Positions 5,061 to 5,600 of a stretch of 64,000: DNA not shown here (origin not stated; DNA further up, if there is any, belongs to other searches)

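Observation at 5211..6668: Phd/YefM antitoxin-fold domain fused to a ~400-residue Pro/Thr-rich repetitive tail, with no toxin partner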

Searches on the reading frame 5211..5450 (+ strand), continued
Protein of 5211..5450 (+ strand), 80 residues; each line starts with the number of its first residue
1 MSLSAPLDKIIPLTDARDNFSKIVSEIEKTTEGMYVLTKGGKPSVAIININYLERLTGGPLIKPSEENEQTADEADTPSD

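Call 29: search_solved_structures(query=A1, max_evalue=1, show_alignments=2)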
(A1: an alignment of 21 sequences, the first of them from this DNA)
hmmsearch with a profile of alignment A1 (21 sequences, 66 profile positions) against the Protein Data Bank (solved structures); distinct sequences matched with E-value up to 1: 11.
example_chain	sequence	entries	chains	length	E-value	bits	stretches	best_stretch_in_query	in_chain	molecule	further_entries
9g12_C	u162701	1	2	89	2.7e-05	26.8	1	9-56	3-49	Antitoxin RelB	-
3g5o_A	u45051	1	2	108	9.6e-05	25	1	7-57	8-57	Uncharacterized protein Rv2865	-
7v5y_B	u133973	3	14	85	0.035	16.8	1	9-49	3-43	Antitoxin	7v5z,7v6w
3k4x_A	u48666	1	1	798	0.29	13.9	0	18-36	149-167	Proliferating cell nuclear antigen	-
9lw4_A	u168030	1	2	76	0.53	13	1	10-42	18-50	Ubiquitin-like protein ISG15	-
6ffa_B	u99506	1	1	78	0.55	13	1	10-42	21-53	Ubiquitin-like protein ISG15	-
5w8t_B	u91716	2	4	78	0.56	13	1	10-42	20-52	Ubiquitin-like protein ISG15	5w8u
3phx_B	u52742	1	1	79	0.57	12.9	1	10-42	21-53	Ubiquitin-like protein ISG15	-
5tl6_C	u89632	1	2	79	0.57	12.9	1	10-42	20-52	Ubiquitin-like protein ISG15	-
6xa9_B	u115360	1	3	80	0.59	12.9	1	10-42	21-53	ISG15 CTD-propargylamide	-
2hj8_A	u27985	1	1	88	0.72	12.6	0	10-42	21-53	Interferon-induced 17 kDa protein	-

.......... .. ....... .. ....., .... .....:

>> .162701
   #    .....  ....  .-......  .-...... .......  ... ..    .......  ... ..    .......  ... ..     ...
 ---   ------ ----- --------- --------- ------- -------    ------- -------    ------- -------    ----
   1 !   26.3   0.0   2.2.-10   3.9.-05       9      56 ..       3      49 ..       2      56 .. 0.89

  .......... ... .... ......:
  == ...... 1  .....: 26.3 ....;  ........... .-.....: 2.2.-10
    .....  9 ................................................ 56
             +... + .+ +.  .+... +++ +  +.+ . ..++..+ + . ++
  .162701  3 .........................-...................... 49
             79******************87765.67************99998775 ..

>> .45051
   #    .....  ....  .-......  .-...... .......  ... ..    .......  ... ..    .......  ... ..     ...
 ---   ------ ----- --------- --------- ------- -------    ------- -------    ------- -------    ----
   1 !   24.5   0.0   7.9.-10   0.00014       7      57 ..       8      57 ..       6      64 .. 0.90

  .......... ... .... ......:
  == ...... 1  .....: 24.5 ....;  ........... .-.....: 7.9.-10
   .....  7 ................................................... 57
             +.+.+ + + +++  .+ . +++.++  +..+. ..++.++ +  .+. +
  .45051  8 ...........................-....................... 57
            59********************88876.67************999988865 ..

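Call 36: list_cluster_members(proteins=[P0002, P0020, P0026, P0072, P0092, P0100, P0115, P0136, P0125, P0059])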
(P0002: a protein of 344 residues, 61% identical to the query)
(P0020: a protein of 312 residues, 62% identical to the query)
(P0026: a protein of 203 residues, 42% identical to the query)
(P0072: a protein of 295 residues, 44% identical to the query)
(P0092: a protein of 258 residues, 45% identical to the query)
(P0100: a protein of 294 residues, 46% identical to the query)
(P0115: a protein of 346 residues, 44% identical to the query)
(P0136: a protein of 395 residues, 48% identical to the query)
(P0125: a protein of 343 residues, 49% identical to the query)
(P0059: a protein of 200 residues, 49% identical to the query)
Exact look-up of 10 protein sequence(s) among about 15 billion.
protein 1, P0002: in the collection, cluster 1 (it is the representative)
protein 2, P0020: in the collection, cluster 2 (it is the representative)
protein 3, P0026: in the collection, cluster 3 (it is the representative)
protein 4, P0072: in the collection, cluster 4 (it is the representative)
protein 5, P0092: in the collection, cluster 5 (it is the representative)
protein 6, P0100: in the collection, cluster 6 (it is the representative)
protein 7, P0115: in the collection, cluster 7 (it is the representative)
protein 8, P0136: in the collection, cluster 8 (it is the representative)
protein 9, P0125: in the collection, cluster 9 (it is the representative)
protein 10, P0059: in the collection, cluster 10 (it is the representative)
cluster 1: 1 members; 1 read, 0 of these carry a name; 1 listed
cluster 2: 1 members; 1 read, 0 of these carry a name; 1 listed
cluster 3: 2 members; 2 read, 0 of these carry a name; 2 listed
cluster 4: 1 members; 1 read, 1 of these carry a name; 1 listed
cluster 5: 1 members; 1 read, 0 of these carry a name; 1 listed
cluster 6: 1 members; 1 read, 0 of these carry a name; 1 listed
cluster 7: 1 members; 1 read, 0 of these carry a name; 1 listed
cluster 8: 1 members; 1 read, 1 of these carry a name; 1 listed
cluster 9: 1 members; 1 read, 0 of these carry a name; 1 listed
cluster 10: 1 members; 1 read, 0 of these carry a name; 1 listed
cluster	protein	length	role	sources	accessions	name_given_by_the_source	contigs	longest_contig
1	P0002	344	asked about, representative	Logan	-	-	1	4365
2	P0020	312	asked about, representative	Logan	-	-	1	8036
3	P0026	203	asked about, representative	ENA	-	-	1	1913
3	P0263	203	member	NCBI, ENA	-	-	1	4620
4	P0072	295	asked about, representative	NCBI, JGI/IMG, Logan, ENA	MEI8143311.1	MAG: type II toxin-antitoxin system prevent-host-death family antitoxin [Candidatus ...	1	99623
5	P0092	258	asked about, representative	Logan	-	-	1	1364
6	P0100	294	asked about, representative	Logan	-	-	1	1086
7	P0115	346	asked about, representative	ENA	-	-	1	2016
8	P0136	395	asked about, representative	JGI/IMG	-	prevent-host-death family protein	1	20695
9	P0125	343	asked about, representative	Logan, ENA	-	-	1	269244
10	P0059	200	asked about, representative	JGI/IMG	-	-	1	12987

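Call 37: find_encoding_contigs(protein=P0072, flank=6000, max_places=2)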
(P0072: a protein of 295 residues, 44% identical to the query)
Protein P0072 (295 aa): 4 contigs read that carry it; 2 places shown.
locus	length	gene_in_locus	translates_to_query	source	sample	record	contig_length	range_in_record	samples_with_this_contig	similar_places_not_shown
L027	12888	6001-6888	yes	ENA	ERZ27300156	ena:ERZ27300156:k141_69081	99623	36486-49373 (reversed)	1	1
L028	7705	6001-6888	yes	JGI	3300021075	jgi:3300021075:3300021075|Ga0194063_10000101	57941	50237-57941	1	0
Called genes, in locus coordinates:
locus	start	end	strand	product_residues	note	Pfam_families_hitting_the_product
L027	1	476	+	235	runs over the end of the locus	PF00483:NTP_transferase, PF12804:NTP_transf_3 (weak)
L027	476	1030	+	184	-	PF00702:Hydrolase, PF08645:PNK3P, PF13419:HAD_2, PF13242:Hydrolase_like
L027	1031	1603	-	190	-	PF13580:SIS_2, PF01380:SIS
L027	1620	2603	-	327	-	PF00288:GHMP_kinases_N, PF08544:GHMP_kinases_C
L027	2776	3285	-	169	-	PF01467:CTP_transf_like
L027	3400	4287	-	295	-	-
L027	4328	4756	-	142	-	PF04138:GtrA_DPMS_TM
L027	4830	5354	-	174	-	PF01936:NYN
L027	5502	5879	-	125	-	PF05635:23S_rRNA_IVP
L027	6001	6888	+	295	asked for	PF02604:PhdYeFM_antitox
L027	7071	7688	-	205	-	PF09335:VTT_dom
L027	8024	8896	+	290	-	-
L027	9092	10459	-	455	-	PF00814:TsaD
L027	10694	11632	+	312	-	PF02388:FemAB, PF13480:Acetyltransf_6, PF02388:FemAB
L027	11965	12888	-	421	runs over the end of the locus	PF02388:FemAB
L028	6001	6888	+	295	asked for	PF02604:PhdYeFM_antitox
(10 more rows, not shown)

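Call 39: find_encoding_contigs(protein=P0125, flank=6000, max_places=1)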
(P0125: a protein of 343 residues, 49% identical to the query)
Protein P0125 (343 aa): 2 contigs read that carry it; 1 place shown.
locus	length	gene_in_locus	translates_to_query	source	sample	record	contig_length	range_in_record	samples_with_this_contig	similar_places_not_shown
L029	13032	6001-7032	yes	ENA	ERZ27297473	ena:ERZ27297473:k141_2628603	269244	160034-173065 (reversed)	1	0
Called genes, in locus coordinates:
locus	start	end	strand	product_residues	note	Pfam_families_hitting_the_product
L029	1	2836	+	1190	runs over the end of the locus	PF02811:PHP, PF07733:DNA_pol3_alpha, PF17657:DNA_pol3_finger, PF14579:HHH_6, PF01336:tRNA_anti-codon (weak)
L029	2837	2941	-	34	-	-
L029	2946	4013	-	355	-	PF00953:Glycos_transf_4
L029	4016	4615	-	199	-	PF00334:NDK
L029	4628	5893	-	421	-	PF00675:Peptidase_M16, PF05193:Peptidase_M16_C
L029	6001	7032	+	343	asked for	-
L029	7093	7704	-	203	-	PF09335:VTT_dom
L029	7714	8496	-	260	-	PF02673:BacA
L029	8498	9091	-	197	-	PF14378:PAP2_3 (weak), PF01569:PAP2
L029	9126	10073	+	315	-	PF13102:Phage_int_SAM_5 (weak), PF13495:Phage_int_SAM_4, PF02899:Phage_int_SAM_1, PF00589:Phage_integrase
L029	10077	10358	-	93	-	-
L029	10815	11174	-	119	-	-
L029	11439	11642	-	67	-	-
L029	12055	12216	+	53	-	-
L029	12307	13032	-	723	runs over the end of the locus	PF00270:DEAD, PF00271:Helicase_C, PF16124:RecQ_Zn_bind, PF09382:RQC, PF00570:HRDC, PF14493:HTH_40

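Call 40: find_encoding_contigs(protein=P0136, flank=6000, max_places=1)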
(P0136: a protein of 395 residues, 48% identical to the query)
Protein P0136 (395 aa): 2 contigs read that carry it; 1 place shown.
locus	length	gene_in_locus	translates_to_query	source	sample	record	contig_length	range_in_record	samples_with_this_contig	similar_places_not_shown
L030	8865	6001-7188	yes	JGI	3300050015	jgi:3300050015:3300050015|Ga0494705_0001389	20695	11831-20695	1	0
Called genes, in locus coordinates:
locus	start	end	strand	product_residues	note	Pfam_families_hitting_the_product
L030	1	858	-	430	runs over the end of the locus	PF01943:Polysacc_synt, PF13440:Polysacc_synt_3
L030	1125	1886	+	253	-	PF00483:NTP_transferase, PF12804:NTP_transf_3 (weak)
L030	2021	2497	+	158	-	PF00908:dTDP_sugar_isom, PF14667:Polysacc_synt_C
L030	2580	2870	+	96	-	PF01541:GIY-YIG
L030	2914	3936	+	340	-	PF01073:3Beta_HSD, PF01370:Epimerase, PF02719:Polysacc_synt_2, PF04321:RmlD_sub_bind, PF07993:NAD_binding_4, PF16363:GDP_Man_Dehyd, PF13460:NAD_binding_10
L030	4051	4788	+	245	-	-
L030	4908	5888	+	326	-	PF01370:Epimerase, PF04321:RmlD_sub_bind, PF16363:GDP_Man_Dehyd, PF01073:3Beta_HSD, PF02719:Polysacc_synt_2, PF07993:NAD_binding_4 (weak), PF04321:RmlD_sub_bind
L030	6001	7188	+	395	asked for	PF02604:PhdYeFM_antitox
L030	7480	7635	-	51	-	-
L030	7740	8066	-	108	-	-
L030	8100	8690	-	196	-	-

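Call 41: find_encoding_contigs(protein=P0059, flank=6000, max_places=1)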
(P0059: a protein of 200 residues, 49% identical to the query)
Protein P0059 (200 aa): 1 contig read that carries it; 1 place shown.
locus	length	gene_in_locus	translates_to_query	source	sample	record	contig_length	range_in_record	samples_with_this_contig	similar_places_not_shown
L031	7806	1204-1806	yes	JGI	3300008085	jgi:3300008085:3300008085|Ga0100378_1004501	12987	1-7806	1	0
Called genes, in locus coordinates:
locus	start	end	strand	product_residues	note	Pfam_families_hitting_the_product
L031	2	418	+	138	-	?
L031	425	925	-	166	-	-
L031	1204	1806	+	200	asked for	PF02604:PhdYeFM_antitox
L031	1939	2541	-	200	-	PF09335:VTT_dom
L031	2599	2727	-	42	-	-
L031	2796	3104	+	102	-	-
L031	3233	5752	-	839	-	PF00133:tRNA-synt_1, PF09334:tRNA-synt_1g, PF00133:tRNA-synt_1, PF08264:Anticodon_1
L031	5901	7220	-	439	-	PF00814:TsaD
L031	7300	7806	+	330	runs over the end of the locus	PF02388:FemAB, PF13480:Acetyltransf_6 (weak), PF02388:FemAB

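Call 43: find_encoding_contigs(protein=P0191, flank=3000, max_places=2)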
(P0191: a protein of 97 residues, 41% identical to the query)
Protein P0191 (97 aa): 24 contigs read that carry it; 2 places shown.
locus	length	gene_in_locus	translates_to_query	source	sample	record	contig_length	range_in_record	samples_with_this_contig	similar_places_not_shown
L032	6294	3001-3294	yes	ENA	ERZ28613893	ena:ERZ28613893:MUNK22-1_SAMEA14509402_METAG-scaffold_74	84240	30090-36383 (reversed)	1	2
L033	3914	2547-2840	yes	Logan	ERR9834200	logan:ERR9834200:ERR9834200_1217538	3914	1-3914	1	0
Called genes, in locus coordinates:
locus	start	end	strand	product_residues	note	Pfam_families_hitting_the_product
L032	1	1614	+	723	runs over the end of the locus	PF04879:Molybdop_Fe4S4, PF00384:Molybdopterin, PF01568:Molydop_binding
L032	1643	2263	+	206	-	PF27257:HI_0787_N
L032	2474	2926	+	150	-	PF05685:Uma2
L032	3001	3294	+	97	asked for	PF02604:PhdYeFM_antitox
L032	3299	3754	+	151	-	PF01850:PIN, PF13470:PIN_3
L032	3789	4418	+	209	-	PF02245:Pur_DNA_glyco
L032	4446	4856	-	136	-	PF00583:Acetyltransf_1, PF13673:Acetyltransf_10, PF13508:Acetyltransf_7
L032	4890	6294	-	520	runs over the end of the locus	PF13231:PMT_2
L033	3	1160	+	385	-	?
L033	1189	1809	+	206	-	PF27257:HI_0787_N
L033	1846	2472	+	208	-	PF05685:Uma2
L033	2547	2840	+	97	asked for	PF02604:PhdYeFM_antitox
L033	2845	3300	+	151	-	PF01850:PIN, PF13470:PIN_3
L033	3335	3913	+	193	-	?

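Call 44: find_encoding_contigs(protein=P0156, flank=6000, max_places=1)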
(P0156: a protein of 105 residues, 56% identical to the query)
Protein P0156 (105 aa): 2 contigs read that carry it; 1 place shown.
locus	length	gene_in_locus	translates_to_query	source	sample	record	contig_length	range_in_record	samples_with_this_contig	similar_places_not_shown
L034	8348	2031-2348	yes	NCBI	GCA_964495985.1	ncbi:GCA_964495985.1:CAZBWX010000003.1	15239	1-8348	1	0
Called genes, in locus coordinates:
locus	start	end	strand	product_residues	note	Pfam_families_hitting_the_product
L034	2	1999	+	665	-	?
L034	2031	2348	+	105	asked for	PF02604:PhdYeFM_antitox (weak)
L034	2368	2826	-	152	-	-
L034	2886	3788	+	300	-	PF01926:MMR_HSR1, PF06071:YchF-GTPase_C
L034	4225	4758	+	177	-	PF01250:Ribosomal_S6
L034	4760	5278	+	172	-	PF00436:SSB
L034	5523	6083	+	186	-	PF08207:EFP_N, PF01132:EFP, PF09285:Elong-fact-P_C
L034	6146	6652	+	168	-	PF05239:PRC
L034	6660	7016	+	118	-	PF18910:DUF5665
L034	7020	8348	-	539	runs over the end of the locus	PF00118:Cpn60_TCP1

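Call 55: predict_structure(alignment_id=A4)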
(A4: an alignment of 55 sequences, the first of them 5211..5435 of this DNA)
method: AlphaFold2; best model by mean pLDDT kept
length: 75 residues; sequences in the alignment: 55
mean_pLDDT: 83.6   pTM: 0.66
mean pLDDT of the five models: 83.6, 83.7, 83.4, 82.6, 81.2
residues with pLDDT >= 90: 43; 70-90: 16; 50-70: 9; < 50: 7
segments of 3 or more residues with pLDDT < 50: 68-71, 73-75
pLDDT, mean of each block of 10 residues (from residue 1): 80 96 94 93 93 88 59 48
secondary structure, 60 per line:
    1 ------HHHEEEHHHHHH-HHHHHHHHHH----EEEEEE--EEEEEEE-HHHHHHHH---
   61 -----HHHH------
elements in order: E10-12 H13-18 H20-29 E34-39 E42-48 H50-57 H66-69

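Call 57: fold_search(model_id=the predicted structure, library=pdb)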
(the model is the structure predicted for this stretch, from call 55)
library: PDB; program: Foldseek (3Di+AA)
matches with E <= 10: 152; with E <= 0.001: 0
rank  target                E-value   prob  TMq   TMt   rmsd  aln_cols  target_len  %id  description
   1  9g12_C                7.5e-03  1.00  0.61  0.53   1.1        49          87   28  Mycobacterium tuberculosis RelBE1 toxin-antitoxin system; rv1247c (relB1 antitoxin), rv1246c (relE1 toxin) (released 2025-12-17)
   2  3g5o_A                8.6e-03  1.00  0.58  0.48   1.4        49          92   20  The crystal structure of the toxin-antitoxin complex RelBE2 (Rv2865-2866) from Mycobacterium tuberculosis (released 2009-04-14)
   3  2odk_B                2.8e-02  1.00  0.57  0.83   1.6        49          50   24  Putative prevent-host-death protein from Nitrosomonas europaea (released 2007-01-23)
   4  6jqy_B                3.0e-02  1.00  0.47  0.78   3.5        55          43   14  Crystal structure of N-terminal domain of VapB46 antitoxin from Mycobacterium tuberculosis (released 2020-04-08)
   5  6l8e_L                3.7e-02  1.00  0.56  0.71   1.9        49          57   16  Crystal structure of heterohexameric YoeB-YefM complex bound to 26bp-DNA (released 2020-09-02)
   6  2odk_A                3.9e-02  1.00  0.56  0.79   1.8        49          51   24  Putative prevent-host-death protein from Nitrosomonas europaea (released 2007-01-23)
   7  2odk_D                4.8e-02  1.00  0.56  0.78   1.8        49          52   24  Putative prevent-host-death protein from Nitrosomonas europaea (released 2007-01-23)
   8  6l8e_J                6.0e-02  1.00  0.56  0.69   1.9        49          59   16  Crystal structure of heterohexameric YoeB-YefM complex bound to 26bp-DNA (released 2020-09-02)
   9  2a6q_B                6.0e-02  0.99  0.53  0.66   3.7        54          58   17  Crystal structure of YefM-YoeB complex (released 2005-08-23)
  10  6jqy_A                7.3e-02  0.99  0.46  0.74   3.7        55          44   14  Crystal structure of N-terminal domain of VapB46 antitoxin from Mycobacterium tuberculosis (released 2020-04-08)
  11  4zm2_B                8.4e-02  1.00  0.58  0.70   1.5        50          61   20  Antitoxin Phd from phage P1 in complex with its operator DNA inverted repeat in a monoclinic space group (released 2016-04-20)
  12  4zlx_A                9.0e-02  1.00  0.54  0.83   1.7        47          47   21  N-terminal DNA binding domain of the antitoxin Phd from phage P1 (released 2016-04-20)
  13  6l8e_B                1.0e-01  0.99  0.56  0.75   1.9        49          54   16  Crystal structure of heterohexameric YoeB-YefM complex bound to 26bp-DNA (released 2020-09-02)
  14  3hs2_E                1.1e-01  1.00  0.57  0.77   1.8        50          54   20  Crystal structure of PHD truncated to residue 57 in an orthorhombic space group (released 2010-06-23)
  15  6l8e_D                1.1e-01  0.99  0.56  0.74   1.9        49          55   16  Crystal structure of heterohexameric YoeB-YefM complex bound to 26bp-DNA (released 2020-09-02)
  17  4zm0_B                1.6e-01  0.99  0.56  0.72   2.0        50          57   22  Antitoxin Phd from phage P1 in complex with its operator DNA inverted repeat (released 2016-04-20)
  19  6l8e_A                2.1e-01  0.99  0.57  0.52   1.8        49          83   16  Crystal structure of heterohexameric YoeB-YefM complex bound to 26bp-DNA (released 2020-09-02)
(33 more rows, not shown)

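Call 81: find_related_loci(query=A1, collection=viral_contigs, flank=4000)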
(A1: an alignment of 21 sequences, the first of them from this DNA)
Query A1 (66 aa) in viral_contigs; peptide patterns used: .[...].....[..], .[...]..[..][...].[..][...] (x = any residue, [..] = any of these).
58 stretches matched a pattern, but none encodes a relative of the query by tblastn (E <= 1e-3).
